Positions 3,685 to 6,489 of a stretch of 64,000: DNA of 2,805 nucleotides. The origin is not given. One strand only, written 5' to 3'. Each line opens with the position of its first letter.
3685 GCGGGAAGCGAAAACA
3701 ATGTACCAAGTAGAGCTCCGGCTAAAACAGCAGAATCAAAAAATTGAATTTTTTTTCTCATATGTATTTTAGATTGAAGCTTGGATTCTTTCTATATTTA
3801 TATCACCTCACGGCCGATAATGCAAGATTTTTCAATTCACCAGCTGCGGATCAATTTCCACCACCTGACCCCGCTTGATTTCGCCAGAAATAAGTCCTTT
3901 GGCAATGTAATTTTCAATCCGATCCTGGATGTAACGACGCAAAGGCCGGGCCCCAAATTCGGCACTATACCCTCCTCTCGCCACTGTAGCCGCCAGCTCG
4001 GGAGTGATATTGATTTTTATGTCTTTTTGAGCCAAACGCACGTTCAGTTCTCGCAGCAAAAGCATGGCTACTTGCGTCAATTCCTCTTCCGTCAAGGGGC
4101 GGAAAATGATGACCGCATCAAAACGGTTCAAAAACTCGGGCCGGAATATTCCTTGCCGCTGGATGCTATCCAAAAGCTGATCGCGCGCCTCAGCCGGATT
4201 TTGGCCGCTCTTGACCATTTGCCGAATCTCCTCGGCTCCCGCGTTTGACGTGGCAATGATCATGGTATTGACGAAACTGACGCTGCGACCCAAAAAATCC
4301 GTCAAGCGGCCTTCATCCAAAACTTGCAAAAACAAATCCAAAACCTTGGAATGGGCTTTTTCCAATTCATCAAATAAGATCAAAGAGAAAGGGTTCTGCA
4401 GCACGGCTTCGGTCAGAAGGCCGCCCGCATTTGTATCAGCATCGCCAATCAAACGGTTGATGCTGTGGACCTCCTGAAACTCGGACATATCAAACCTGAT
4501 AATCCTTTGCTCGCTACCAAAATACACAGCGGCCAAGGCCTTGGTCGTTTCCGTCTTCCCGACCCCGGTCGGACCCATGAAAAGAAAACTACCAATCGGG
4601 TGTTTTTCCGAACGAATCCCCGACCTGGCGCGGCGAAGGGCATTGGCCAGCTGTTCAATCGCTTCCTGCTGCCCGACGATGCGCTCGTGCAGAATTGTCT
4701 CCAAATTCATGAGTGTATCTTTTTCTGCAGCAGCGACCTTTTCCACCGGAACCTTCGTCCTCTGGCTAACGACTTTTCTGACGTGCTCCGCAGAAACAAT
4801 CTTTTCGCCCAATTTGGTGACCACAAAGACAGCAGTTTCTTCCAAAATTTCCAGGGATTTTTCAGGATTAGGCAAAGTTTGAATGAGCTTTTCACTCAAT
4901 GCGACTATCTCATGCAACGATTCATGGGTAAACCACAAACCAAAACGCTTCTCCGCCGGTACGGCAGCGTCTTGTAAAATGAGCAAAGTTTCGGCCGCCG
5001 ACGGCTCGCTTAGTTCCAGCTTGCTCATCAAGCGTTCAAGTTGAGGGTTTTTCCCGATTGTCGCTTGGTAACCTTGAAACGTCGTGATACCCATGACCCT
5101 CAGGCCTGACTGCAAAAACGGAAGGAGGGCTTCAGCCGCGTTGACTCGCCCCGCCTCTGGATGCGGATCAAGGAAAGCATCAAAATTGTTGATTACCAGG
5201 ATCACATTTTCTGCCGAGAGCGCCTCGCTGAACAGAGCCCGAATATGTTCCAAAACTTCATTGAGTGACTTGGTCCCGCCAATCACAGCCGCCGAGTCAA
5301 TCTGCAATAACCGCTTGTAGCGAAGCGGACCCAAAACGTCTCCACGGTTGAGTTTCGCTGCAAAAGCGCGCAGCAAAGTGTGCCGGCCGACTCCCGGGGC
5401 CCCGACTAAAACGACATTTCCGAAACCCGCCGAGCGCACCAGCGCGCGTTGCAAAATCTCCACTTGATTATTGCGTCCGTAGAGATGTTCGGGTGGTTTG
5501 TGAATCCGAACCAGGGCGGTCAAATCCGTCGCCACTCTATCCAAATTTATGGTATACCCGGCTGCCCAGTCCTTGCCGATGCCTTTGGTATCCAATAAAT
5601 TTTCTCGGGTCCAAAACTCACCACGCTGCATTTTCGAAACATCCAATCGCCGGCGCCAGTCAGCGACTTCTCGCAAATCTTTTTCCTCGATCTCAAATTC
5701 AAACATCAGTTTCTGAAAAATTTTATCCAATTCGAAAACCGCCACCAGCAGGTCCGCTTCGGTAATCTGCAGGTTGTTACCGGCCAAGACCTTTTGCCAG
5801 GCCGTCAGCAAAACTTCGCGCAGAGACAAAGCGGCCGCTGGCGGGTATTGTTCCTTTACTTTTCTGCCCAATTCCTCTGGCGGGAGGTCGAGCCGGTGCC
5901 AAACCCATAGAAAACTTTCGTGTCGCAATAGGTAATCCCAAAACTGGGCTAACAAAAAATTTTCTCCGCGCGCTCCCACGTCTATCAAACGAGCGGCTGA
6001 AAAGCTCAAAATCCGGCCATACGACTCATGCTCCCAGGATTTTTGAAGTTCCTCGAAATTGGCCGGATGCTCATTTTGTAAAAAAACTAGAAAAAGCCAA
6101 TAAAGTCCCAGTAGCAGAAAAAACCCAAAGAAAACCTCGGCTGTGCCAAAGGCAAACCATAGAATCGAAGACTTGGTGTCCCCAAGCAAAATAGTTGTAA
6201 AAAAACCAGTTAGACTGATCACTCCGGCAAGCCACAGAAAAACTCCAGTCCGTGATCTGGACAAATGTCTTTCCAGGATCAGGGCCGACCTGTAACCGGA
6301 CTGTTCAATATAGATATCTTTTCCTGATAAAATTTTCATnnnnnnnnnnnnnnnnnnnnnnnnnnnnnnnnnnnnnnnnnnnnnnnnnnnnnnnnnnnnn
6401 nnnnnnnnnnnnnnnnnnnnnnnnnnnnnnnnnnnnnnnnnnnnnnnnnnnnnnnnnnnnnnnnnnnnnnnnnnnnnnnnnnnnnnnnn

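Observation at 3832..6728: Membrane-anchored ClpB-like paralog with a dead D1 ATPase ring, coupled to a small membrane protein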

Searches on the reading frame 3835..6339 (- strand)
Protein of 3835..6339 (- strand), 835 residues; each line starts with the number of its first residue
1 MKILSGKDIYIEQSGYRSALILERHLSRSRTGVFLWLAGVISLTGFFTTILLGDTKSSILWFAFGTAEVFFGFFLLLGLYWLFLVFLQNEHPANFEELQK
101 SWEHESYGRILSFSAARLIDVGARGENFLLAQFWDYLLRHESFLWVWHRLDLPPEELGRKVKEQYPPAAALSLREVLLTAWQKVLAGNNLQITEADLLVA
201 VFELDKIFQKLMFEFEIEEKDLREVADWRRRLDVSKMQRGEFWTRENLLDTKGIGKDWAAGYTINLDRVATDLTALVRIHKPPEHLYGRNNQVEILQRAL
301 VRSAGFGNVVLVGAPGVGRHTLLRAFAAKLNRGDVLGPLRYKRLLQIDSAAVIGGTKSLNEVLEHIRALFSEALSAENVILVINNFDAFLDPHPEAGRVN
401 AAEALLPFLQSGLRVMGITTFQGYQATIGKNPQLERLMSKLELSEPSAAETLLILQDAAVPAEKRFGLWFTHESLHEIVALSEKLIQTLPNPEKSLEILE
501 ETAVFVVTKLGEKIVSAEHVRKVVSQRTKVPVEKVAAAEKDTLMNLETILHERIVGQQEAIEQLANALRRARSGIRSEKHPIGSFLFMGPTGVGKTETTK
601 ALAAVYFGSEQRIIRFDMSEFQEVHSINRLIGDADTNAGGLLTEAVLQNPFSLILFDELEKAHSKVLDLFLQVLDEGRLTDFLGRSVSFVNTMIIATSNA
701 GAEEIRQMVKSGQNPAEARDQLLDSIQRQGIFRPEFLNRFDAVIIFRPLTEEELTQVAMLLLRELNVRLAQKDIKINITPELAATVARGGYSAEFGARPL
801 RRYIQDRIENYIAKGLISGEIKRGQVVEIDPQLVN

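Call 7: search_protein_families(library=ncbifam, proteins=[window:3835-6339:-], max_evalue=0.01)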
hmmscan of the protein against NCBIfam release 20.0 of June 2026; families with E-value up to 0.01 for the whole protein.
window:3835-6339:- (835 aa): 33 families (the best 25 are shown)
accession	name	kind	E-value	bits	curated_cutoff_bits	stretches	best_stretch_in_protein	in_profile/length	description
TIGR03346.1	chaperone_ClpB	equivalog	6.4e-135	451.5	1232.1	2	510-830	523-844/853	ATP-dependent chaperone ClpB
TIGR02639.1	ClpA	equivalog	9.6e-128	427.4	993.15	1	162-830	71-733/734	ATP-dependent Clp protease ATP-binding subunit ClpA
NF008118.0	PRK10865.1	equivalog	4.9e-111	372.1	1417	2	480-830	497-847/857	ATP-dependent chaperone ClpB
TIGR03345.1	VI_ClpV1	equivalog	2.1e-102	343.9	884.95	2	512-825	526-844/852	type VI secretion system ATPase TssH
NF033606.1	heat_AAA_ClpK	exception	1.4e-101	340.9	1900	2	512-826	573-893/949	heat shock survival AAA family ATPase ClpK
NF033607.0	disagg_AAA_ClpG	exception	2.1e-101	340.3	1900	2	515-827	555-872/932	AAA family protein disaggregase ClpG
NF008263.0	PRK11034.1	equivalog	1e-99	334.5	1350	1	169-829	80-733/758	ATP-dependent Clp protease ATP-binding subunit ClpA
TIGR02928.1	TIGR02928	subfamily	5.2e-08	32.2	181.3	1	546-603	10-61/366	orc1/cdc6 family replication initiation protein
NF003229.0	PRK04195.1-5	equivalog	1.5e-07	30.5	280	1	553-663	18-116/413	replication factor C large subunit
NF003745.1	PRK05342.1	equivalog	2.8e-07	29.7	359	1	722-809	287-377/418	ATP-dependent Clp protease ATP-binding subunit ClpX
NF001679.0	PRK00440.1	equivalog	7.7e-07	28.5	303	1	555-614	21-73/322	replication factor C small subunit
NF005926.0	PRK07940.1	equivalog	1.5e-06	27.8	300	1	551-605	5-60/394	DNA polymerase III subunit delta'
NF009067.0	PRK12402.1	equivalog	3.7e-06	26.1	317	1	551-621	14-77/340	replication factor C small subunit 2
TIGR03922.1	T7SS_EccA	equivalog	7e-06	24.9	466.65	1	481-646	204-375/557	type VII secretion AAA-ATPase EccA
NF005638.0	PRK07399.1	subfamily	1.3e-05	24.4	230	0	551-607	6-54/317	DNA polymerase III subunit delta'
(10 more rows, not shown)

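Call 8: search_protein_families(library=pfam, proteins=[window:3835-6339:-], max_evalue=0.01)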
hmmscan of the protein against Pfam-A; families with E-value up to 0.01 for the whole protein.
window:3835-6339:- (835 aa): 20 families
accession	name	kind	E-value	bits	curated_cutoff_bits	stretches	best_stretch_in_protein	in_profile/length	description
PF07724.20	AAA_2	-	5.4e-48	163.6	27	1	581-742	2-165/166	AAA domain (Cdc48 subfamily)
PF10431.15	ClpB_D2-small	-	7.4e-22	77.6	21.9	1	749-829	1-81/81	C-terminal, D2-small domain, of ClpB protein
PF00004.35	AAA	-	5.5e-16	59.6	21.2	2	586-704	2-113/131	ATPase family associated with various cellular activities (AAA)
PF07728.20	AAA_5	-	1e-12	48.7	22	1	585-702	2-125/139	AAA domain (dynein-related subfamily)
PF13191.12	AAA_16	-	4.5e-11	44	32.6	2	286-380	2-79/167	AAA ATPase domain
PF20030.5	bpMoxR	-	8.9e-06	25.4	27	0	585-681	34-128/205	MoxR domain in the MoxR-vWA-beta-propeller ternary systems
PF13401.12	AAA_22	-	1.2e-05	26.1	27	0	584-631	7-54/130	AAA domain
PF05673.19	DUF815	-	2.8e-05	23.8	23.8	0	543-634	19-105/249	Protein of unknown function (DUF815)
PF05496.18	RuvB_N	-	0.00026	21.2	27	0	553-604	8-55/159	Holliday junction DNA helicase RuvB P-loop domain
PF17871.7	AAA_lid_9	-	0.00027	21.2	22.8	1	448-543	2-97/104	AAA lid domain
PF20720.3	nSTAND3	-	0.00038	20.6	27.2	0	586-624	21-60/155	Novel STAND NTPase 3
PF13238.12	AAA_18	-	0.00056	20.8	29.4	0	309-387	1-81/128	AAA domain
PF01078.27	Mg_chelatase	-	0.00068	19.5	20.3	0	300-349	16-59/207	Magnesium chelatase, subunit ChlI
PF00005.33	ABC_tran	-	0.0012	19.9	25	0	587-649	16-79/137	ABC transporter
PF13521.12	AAA_28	-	0.0015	19.2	27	0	586-605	3-22/164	AAA domain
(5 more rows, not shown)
